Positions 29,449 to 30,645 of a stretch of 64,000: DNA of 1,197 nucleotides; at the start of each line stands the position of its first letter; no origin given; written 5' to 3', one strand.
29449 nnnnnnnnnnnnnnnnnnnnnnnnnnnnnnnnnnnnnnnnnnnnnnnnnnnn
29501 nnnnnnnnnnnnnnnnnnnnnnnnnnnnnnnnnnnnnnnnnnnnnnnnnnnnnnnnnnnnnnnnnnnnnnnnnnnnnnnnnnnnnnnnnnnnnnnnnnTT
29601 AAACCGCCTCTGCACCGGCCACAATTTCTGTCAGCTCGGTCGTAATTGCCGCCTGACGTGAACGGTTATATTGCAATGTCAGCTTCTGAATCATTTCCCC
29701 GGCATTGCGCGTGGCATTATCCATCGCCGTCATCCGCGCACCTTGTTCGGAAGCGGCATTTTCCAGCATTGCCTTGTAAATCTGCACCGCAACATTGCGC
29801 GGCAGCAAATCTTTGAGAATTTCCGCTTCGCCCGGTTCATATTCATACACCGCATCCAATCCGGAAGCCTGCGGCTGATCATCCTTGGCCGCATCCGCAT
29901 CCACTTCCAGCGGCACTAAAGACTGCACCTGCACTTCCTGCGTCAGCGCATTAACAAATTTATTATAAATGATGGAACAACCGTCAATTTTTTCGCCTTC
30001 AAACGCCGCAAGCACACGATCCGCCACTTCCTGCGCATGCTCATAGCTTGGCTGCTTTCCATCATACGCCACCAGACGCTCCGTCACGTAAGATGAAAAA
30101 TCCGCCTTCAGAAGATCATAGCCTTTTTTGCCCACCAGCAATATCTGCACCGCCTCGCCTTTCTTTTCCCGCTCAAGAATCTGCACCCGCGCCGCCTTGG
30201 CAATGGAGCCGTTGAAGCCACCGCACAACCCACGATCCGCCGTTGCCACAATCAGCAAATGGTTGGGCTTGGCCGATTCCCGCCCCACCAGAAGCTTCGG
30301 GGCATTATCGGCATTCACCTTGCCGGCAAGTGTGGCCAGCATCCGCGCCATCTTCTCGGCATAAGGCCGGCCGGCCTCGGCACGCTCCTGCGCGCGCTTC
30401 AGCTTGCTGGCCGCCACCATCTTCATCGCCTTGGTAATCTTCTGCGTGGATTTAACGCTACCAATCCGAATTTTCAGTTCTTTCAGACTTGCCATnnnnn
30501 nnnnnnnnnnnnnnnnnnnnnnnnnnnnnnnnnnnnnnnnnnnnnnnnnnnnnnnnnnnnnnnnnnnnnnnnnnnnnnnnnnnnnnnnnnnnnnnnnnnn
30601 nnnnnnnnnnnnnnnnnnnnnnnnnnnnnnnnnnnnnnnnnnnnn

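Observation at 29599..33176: F1 ATP synthase operon interrupted by a foreign ORF and lacking atpD-atpC downstream of atpG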

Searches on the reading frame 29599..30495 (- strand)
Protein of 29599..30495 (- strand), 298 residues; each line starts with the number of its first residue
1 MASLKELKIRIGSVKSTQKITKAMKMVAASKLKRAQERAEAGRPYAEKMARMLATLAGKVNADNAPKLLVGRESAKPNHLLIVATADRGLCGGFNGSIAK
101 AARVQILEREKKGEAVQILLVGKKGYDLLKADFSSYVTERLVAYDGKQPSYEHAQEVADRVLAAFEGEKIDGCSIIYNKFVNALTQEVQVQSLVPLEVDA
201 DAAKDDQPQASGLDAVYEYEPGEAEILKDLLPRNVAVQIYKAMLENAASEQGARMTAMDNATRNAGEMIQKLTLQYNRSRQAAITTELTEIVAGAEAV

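Call 3: search_protein_families(library=pfam, proteins=[window:29599-30495:-], max_evalue=0.01)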
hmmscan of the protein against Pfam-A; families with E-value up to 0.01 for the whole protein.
window:29599-30495:- (298 aa): 1 family
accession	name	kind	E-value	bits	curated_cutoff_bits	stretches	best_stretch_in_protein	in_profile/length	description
PF00231.24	ATP-synt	-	6e-103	344.9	39.9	1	3-298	1-285/285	ATP synthase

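Call 10: find_encoding_contigs(protein=window:29599-30495:-, flank=10000)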
Protein window:29599-30495:- (298 aa): 1 contig read that carries it; 1 place shown.
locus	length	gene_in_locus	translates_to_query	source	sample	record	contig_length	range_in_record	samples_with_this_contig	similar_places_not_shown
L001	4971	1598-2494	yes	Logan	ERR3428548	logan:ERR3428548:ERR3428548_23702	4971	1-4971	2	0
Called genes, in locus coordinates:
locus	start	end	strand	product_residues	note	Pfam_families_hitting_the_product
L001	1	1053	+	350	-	?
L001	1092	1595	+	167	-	-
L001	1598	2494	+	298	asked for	PF00231:ATP-synt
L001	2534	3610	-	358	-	PF01656:CbiA, PF09140:MipZ, PF10609:ParA, PF13614:AAA_31 (weak)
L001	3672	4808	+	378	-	PF12221:HflK_N, PF01145:Band_7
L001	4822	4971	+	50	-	?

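Call 11: find_related_loci(query=window:29599-30495:-, collection=genome_contigs, flank=10000)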
Query window:29599-30495:- (298 aa) in genome_contigs; peptide patterns used: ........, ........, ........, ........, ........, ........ (x = any residue, [..] = any of these).
600 stretches matched a pattern (row limit reached: there are more); 586 encode a relative of the query (tblastn E <= 1e-3); the best 80 are kept; 80 distinct loci.
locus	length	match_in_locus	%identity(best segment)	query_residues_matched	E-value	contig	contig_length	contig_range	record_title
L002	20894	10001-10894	60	1-298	7e-106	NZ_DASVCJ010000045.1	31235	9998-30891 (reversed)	MAG: Ferrovibrio sp. isolate SMAG_U2003 k141_1234069, whole genome shotgun sequence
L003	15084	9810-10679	57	1-298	2e-102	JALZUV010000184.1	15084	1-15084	MAG: Rickettsiales bacterium isolate g2_MAG_00008 g2_MAG_00008_000000000184, whole genome shotgun sequence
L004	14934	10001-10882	55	1-298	3e-101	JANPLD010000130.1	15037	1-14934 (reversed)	MAG: Alphaproteobacteria bacterium isolate VAR_61_metabat_105 VAR_61_k141_3062265, whole genome shotgun sequence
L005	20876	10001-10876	57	1-298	3e-101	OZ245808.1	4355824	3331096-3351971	MAG: Sneathiella sp. isolate 08a295f6-9e11-4336-b638-1630ba82a4f3 genome assembly, chromosome: 1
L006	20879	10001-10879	55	1-298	5e-101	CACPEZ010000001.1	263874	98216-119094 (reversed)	MAG: uncultured Pelagibacteraceae bacterium isolate AG-905-M17 genome assembly, contig: AG-905-M17_NODE_1, whole genome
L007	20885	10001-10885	56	1-298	3e-100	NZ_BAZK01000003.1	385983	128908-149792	Pseudovibrio denitrificans JCM 12308, whole genome shotgun sequence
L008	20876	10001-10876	56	1-298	3e-100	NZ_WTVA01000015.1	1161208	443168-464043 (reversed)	Sneathiella chungangensis strain KCTC 32476 C67, whole genome shotgun sequence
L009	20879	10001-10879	55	1-298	9e-100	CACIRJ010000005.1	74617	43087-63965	uncultured Pelagibacteraceae bacterium isolate AG-914-B04 genome assembly, contig: AG-914-B04_NODE_5, whole genome shotg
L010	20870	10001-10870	55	1-298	5e-100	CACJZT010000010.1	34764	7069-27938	uncultured Pelagibacteraceae bacterium isolate AG-916-J16 genome assembly, contig: AG-916-J16_NODE_10, whole genome shot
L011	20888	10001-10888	54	1-298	2e-99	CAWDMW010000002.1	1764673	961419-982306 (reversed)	MAG: uncultured Alphaproteobacteria bacterium isolate MFD03250.bin.1.9 genome assembly, contig: contig_5213, whole genom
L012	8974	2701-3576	53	1-298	2e-99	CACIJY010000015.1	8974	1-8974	uncultured Pelagibacteraceae bacterium isolate AG-913-I22 genome assembly, contig: AG-913-I22_NODE_15, whole genome shot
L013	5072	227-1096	54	1-298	2e-99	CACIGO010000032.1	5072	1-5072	uncultured Pelagibacteraceae bacterium isolate AG-913-B19 genome assembly, contig: AG-913-B19_NODE_32, whole genome shot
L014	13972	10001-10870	54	1-298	2e-99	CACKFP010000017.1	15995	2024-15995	uncultured Pelagibacteraceae bacterium isolate AG-453-K23 genome assembly, contig: AG-453-K23_NODE_17, whole genome shot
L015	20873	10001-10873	54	1-298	5e-99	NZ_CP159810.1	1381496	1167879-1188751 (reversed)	Candidatus Pelagibacter sp. Uisw_090 chromosome, complete genome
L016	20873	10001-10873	54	1-298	2e-99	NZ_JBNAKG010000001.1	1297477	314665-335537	MAG: Candidatus Pelagibacter sp. isolate HIMB1412 HIMB1412-00000000001, whole genome shotgun sequence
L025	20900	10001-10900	54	1-298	2e-98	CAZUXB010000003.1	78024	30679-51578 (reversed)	MAG TPA_asm: uncultured Rickettsiales bacterium isolate SRP278252_co2_161 genome assembly, contig: NODE_468_length_78024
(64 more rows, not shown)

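Call 15: find_homologous_proteins(query=window:29599-30495:-, max_evalue=1e-60)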
Query window:29599-30495:- (298 aa): 7996 proteins with E <= 1e-60 among 8000 candidates; the best 120 are listed.
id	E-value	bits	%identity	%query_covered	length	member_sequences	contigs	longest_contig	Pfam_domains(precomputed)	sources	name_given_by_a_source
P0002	2.0e-182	622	100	100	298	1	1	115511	PF00231.25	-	-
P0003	3.9e-110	385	62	100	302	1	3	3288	PF00231.25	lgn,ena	-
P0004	5.9e-106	372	63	100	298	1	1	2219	PF00231.25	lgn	-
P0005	4.1e-105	369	61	100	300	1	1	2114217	PF00231.25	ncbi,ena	-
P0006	9.5e-105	368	61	100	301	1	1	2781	PF00231.25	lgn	-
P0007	1.2e-104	367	62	100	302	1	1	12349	PF00231.25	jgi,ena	-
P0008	4.9e-104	365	59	100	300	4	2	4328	PF00231.25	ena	-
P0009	1.3e-103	364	63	100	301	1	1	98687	PF00231.25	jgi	jgi:F-type H+-transporting ATPase subunit gamma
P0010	4.9e-103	362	60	100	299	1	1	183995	PF00231.25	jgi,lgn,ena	-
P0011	5.2e-103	362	59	100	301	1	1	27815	PF00231.25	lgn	-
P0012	2.0e-102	360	63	100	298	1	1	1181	PF00231.25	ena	-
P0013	2.0e-102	360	58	100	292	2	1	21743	PF00231.25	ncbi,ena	-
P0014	6.7e-102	358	59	100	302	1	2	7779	PF00231.25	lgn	-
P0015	2.1e-101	357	60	100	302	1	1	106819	PF00231.25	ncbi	-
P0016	3.0e-101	356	62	100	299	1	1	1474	PF00231.25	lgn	-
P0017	3.7e-100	353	58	100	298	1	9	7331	PF00231.25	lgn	-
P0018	2.4e-99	350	59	100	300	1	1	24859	PF00231.25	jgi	jgi:F-type H+-transporting ATPase subunit gamma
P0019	3.5e-99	349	58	100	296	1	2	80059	PF00231.25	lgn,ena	-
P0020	1.1e-98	348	59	100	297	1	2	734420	PF00231.25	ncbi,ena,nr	ncbi:MAG: F0F1 ATP synthase subunit gamma [Hyphomicrobiales bacterium]|nr:F0F1 ATP synthase subunit 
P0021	1.5e-98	347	60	100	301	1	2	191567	PF00231.25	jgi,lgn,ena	-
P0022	4.4e-98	346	59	100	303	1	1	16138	PF00231.25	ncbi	-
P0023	4.8e-98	346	59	100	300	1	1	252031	PF00231.25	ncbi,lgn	-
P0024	1.4e-97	344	58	100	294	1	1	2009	PF00231.25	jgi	jgi:F-type H+-transporting ATPase subunit gamma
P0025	1.6e-97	344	55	100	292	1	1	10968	PF00231.25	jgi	jgi:F-type H+-transporting ATPase subunit gamma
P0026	1.6e-97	344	56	100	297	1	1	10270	PF00231.25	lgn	-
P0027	1.7e-97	344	57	100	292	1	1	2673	PF00231.25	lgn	-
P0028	2.0e-97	344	58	100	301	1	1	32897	PF00231.25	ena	-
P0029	2.4e-97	343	57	100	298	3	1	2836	PF00231.25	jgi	jgi:F-type H+-transporting ATPase subunit gamma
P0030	2.4e-97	343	60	100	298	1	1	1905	PF00231.25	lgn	-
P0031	3.5e-97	343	58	100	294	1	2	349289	PF00231.25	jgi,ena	-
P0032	6.0e-97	342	59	100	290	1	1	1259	PF00231.25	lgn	-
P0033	8.7e-97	342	56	100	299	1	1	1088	PF00231.25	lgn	-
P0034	2.2e-96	340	58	100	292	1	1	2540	PF00231.25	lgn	-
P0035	2.5e-96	340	57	100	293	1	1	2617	PF00231.25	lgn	-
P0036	1.1e-95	338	59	100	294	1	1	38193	PF00231.25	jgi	jgi:F-type H+-transporting ATPase subunit gamma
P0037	1.3e-95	338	60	100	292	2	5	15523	PF00231.25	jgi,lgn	-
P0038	1.3e-95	338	60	100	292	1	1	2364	PF00231.25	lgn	-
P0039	2.0e-95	337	58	100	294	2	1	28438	PF00231.25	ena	-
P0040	2.5e-95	337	58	100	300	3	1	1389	PF00231.25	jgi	-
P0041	2.6e-95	337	57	100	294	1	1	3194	PF00231.25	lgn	-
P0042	4.0e-95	336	58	100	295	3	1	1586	PF00231.25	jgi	jgi:F-type H+-transporting ATPase subunit gamma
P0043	4.6e-95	336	58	100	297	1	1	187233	PF00231.25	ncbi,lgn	-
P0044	4.8e-95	336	57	100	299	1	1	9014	PF00231.25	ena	-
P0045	4.8e-95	336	58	100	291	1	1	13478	PF00231.25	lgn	-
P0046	5.5e-95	336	57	100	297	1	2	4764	PF00231.25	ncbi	ncbi:MAG: F0F1 ATP synthase subunit gamma [Pseudomonadota bacterium]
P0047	5.9e-95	336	58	100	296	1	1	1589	PF00231.25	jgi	jgi:F-type H+-transporting ATPase subunit gamma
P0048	6.3e-95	336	57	100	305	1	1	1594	PF00231.25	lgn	-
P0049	6.5e-95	336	57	100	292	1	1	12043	PF00231.25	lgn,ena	-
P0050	7.6e-95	335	57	100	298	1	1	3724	PF00231.25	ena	-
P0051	7.8e-95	335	56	100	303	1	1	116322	PF00231.25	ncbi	-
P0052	8.2e-95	335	57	100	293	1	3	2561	PF00231.25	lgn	-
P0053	8.7e-95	335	58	100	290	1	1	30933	PF00231.25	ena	-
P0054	9.3e-95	335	57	100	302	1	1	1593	PF00231.25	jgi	jgi:F-type H+-transporting ATPase subunit gamma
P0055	9.8e-95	335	60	100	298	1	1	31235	PF00231.25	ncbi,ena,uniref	ncbi:MAG TPA: F0F1 ATP synthase subunit gamma [Ferrovibrio sp.]|uniref:F0F1 ATP synthase subunit gam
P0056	1.6e-94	334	58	100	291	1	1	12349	PF00231.25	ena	-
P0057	1.7e-94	334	57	100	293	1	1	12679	PF00231.25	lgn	-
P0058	1.7e-94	334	56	100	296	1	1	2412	PF00231.25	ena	-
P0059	1.7e-94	334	55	100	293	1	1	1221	PF00231.25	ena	-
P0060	1.8e-94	334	58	100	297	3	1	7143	PF00231.25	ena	-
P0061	2.3e-94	334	55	100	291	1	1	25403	PF00231.25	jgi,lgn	jgi:F-type H+-transporting ATPase subunit gamma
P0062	3.1e-94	333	57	100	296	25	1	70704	PF00231.25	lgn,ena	-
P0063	3.3e-94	333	55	100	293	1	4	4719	PF00231.25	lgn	-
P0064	3.4e-94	333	56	100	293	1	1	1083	PF00231.25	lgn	-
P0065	3.4e-94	333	57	100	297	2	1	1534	PF00231.25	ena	-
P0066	3.5e-94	333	59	100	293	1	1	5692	PF00231.25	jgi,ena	-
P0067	4.6e-94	333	57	100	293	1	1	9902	PF00231.25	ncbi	-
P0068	4.7e-94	333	59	100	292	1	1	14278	PF00231.25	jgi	jgi:F-type H+-transporting ATPase subunit gamma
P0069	5.2e-94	333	58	100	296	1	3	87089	PF00231.25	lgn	-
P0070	5.5e-94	332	58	100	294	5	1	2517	PF00231.25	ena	-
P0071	6.4e-94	332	57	100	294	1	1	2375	PF00231.25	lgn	-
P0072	7.2e-94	332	57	100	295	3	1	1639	PF00231.25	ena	-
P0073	7.6e-94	332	56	100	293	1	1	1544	PF00231.25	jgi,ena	-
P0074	8.4e-94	332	58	100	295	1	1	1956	PF00231.25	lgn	-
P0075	1.1e-93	331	57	100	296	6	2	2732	PF00231.25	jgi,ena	jgi:F-type H+-transporting ATPase subunit gamma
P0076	1.2e-93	331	56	100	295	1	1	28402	PF00231.25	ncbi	-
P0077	1.3e-93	331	59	100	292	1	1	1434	PF00231.25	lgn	-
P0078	1.4e-93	331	55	100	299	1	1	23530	PF00231.25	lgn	-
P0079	1.4e-93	331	57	100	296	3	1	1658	PF00231.25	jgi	jgi:F-type H+-transporting ATPase subunit gamma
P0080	1.6e-93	331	58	100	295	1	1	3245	PF00231.25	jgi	jgi:F-type H+-transporting ATPase subunit gamma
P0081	1.7e-93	331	57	100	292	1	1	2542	PF00231.25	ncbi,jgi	-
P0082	1.7e-93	331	55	100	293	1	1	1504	PF00231.25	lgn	-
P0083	2.0e-93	331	57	100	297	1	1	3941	PF00231.25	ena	-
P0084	2.0e-93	331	56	100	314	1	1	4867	PF00231.25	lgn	-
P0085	2.0e-93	331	59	100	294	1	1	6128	PF00231.25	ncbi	ncbi:MAG: F0F1 ATP synthase subunit gamma [Pseudomonadota bacterium]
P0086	2.1e-93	331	57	100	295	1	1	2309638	PF00231.25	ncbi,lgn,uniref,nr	ncbi:F0F1 ATP synthase subunit gamma [Oceanibacterium hippocampi]|uniref:ATP synthase gamma chain n=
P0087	2.3e-93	330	56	100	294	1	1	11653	PF00231.25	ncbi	-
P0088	2.4e-93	330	59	100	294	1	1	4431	PF00231.25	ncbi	ncbi:MAG: F0F1 ATP synthase subunit gamma [Pseudomonadota bacterium]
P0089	2.4e-93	330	57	100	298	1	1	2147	PF00231.25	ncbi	-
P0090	2.5e-93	330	60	100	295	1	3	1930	PF00231.25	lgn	-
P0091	2.9e-93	330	58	100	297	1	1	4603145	PF00231.25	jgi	jgi:F-type H+-transporting ATPase subunit gamma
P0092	3.2e-93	330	60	100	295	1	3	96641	PF00231.25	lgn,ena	-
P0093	3.5e-93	330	59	100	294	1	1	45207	PF00231.25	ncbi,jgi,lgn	-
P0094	3.7e-93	330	57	100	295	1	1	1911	PF00231.25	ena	-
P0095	3.7e-93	330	57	100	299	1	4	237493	PF00231.25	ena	-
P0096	3.7e-93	330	56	100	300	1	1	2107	PF00231.25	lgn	-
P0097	4.0e-93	330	58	100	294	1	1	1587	PF00231.25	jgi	-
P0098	4.0e-93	330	58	100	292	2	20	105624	PF00231.25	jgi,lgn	jgi:F-type H+-transporting ATPase subunit gamma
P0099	4.3e-93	330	58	100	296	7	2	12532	PF00231.25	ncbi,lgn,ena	-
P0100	4.5e-93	329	56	100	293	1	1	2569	PF00231.25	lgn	-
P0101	4.9e-93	329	59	100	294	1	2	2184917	PF00231.25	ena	-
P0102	5.0e-93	329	55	100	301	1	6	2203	PF00231.25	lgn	-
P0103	5.1e-93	329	54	100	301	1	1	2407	PF00231.25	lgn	-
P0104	6.1e-93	329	57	100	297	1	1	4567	PF00231.25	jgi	jgi:F-type H+-transporting ATPase subunit gamma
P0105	6.3e-93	329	57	100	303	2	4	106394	PF00231.25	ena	-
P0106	6.4e-93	329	57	100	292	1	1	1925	PF00231.25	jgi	jgi:F-type H+-transporting ATPase subunit gamma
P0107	6.9e-93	329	57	100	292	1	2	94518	PF00231.25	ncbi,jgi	jgi:F-type H+-transporting ATPase subunit gamma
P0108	7.5e-93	329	57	100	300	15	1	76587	PF00231.25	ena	-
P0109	8.0e-93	329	56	100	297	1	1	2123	PF00231.25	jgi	jgi:F-type H+-transporting ATPase subunit gamma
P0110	8.6e-93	329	55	100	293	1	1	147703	PF00231.25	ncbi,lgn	-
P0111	9.0e-93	328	58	100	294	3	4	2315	PF00231.25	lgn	-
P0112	9.0e-93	328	54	100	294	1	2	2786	PF00231.25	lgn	-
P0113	1.0e-92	328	57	100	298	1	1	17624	PF00231.25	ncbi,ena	-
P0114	1.1e-92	328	55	97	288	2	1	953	PF00231.25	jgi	jgi:F-type H+-transporting ATPase subunit gamma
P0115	1.1e-92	328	56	100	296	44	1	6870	PF00231.25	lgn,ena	-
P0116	1.2e-92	328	58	100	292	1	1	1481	PF00231.25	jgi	jgi:F-type H+-transporting ATPase subunit gamma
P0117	1.2e-92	328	54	100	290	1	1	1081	PF00231.25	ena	-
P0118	1.2e-92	328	59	100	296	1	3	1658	PF00231.25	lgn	-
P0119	1.3e-92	328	56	100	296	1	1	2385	PF00231.25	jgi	jgi:F-type H+-transporting ATPase subunit gamma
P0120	1.5e-92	328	57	100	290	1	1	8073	PF00231.25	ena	-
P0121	1.5e-92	328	58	100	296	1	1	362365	PF00231.25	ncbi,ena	-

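Call 16: search_protein_families(library=phrogs, proteins=[L025:9494-9757:+, L025:9768-10001:+, L025:10900-11283:+], max_evalue=1)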
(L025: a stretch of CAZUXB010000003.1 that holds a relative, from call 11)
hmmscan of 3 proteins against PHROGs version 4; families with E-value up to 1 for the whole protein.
L025:9494-9757:+ (87 aa): 0 families

L025:9768-10001:+ (77 aa): 1 family
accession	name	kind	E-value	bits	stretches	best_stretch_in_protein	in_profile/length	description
phrog_17755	-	unknown function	0.0014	19.5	1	23-49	24-51/52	-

L025:10900-11283:+ (127 aa): 2 families
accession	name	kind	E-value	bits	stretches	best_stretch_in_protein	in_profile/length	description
phrog_3870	-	unknown function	4.5e-09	37.4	1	1-125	1-111/115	-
phrog_13243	-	unknown function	0.36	12.5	1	58-113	3-56/84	-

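Call 17: find_encoding_contigs(protein=P0009, flank=8000, max_places=2)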
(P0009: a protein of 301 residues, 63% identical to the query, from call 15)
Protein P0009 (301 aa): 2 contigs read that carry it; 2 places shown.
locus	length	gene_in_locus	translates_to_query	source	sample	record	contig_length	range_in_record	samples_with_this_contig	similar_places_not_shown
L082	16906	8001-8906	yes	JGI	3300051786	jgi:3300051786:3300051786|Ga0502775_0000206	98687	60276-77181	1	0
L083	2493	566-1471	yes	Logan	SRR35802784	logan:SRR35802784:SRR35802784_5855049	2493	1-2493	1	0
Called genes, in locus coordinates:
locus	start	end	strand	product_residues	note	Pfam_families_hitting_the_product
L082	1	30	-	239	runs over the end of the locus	PF00696:AA_kinase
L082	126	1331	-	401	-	PF08478:POTRA_1, PF03799:FtsQ_DivIB_C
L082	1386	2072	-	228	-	PF03544:TonB_C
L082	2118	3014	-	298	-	PF01571:GCV_T (weak)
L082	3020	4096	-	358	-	PF13439:Glyco_transf_4, PF20706:GT4-conflict (weak), PF00534:Glycos_transf_1, PF13692:Glyco_trans_1_4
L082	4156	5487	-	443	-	PF25917:BSH_RND (weak), PF25973:BSH_CzcB (faint), PF25984:BSH_YknX (weak), PF25994:HH_AprE, PF26002:Beta-barrel_AprE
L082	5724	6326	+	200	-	PF00213:OSCP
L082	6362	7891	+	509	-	PF02874:ATP-synt_ab_N, PF00006:ATP-synt_ab, PF00306:ATP-synt_ab_C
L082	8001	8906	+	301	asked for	PF00231:ATP-synt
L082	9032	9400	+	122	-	PF05635:23S_rRNA_IVP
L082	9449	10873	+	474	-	PF02874:ATP-synt_ab_N, PF00006:ATP-synt_ab, PF22919:ATP-synt_VA_C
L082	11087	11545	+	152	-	-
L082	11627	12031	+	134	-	PF02823:ATP-synt_DE_N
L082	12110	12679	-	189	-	PF13689:DUF4154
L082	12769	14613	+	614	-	PF00496:SBP_bac_5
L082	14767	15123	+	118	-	PF11969:DcpS_C, PF01230:HIT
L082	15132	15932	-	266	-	-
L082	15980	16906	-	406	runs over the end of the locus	-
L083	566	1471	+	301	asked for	PF00231:ATP-synt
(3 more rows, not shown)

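Call 18: find_encoding_contigs(protein=P0005, flank=8000, max_places=2)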
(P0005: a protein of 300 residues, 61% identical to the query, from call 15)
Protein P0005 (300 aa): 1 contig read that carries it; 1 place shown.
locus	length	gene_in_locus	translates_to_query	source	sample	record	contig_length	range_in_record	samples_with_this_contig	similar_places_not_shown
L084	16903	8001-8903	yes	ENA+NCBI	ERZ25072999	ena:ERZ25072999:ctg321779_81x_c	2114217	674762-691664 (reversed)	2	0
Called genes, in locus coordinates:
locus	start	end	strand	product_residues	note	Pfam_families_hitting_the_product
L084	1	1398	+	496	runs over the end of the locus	PF04715:, PF00425:Chorismate_bind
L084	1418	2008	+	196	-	-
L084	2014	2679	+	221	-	PF02678:Pirin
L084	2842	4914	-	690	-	PF00069:Pkinase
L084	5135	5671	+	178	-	PF00213:OSCP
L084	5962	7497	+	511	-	PF02874:ATP-synt_ab_N, PF00006:ATP-synt_ab, PF00306:ATP-synt_ab_C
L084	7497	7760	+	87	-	PF14076:DUF4258 (weak)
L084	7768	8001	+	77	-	PF10049:DUF2283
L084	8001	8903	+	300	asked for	PF00231:ATP-synt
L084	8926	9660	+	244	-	PF13489:Methyltransf_23, PF02353:CMAS, PF13847:Methyltransf_31, PF08241:Methyltransf_11, PF08242:Methyltransf_12, PF13649:Methyltransf_25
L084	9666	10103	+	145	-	PF05635:23S_rRNA_IVP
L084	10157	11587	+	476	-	PF02874:ATP-synt_ab_N, PF00006:ATP-synt_ab, PF22919:ATP-synt_VA_C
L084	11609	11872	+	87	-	PF14384:BrnA_antitoxin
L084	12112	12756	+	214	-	-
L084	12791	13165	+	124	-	-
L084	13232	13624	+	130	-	PF05635:23S_rRNA_IVP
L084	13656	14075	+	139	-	PF02823:ATP-synt_DE_N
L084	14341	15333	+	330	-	PF02636:Methyltransf_28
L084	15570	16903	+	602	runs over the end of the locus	PF07244:POTRA (faint), PF17243:POTRA_TamA_1 (faint), PF01103:Omp85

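Call 19: find_encoding_contigs(protein=P0003, flank=8000, max_places=3)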
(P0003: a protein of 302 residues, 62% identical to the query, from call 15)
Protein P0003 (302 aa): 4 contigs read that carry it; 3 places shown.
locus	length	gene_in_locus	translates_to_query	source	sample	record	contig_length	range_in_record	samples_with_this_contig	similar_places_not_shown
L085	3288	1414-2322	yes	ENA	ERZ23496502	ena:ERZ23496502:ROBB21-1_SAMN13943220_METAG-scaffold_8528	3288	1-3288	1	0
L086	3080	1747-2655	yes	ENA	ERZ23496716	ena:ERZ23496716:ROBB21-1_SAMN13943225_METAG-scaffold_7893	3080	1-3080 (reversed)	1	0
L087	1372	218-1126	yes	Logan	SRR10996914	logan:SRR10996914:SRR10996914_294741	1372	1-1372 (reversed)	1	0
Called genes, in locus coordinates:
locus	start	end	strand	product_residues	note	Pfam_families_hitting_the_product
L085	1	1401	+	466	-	?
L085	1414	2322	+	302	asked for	PF00231:ATP-synt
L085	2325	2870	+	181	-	-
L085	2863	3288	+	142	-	?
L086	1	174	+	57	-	?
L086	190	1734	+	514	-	PF02874:ATP-synt_ab_N, PF00006:ATP-synt_ab, PF00306:ATP-synt_ab_C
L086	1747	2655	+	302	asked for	PF00231:ATP-synt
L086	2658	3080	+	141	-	?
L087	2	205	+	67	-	?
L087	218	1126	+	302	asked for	PF00231:ATP-synt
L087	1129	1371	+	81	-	?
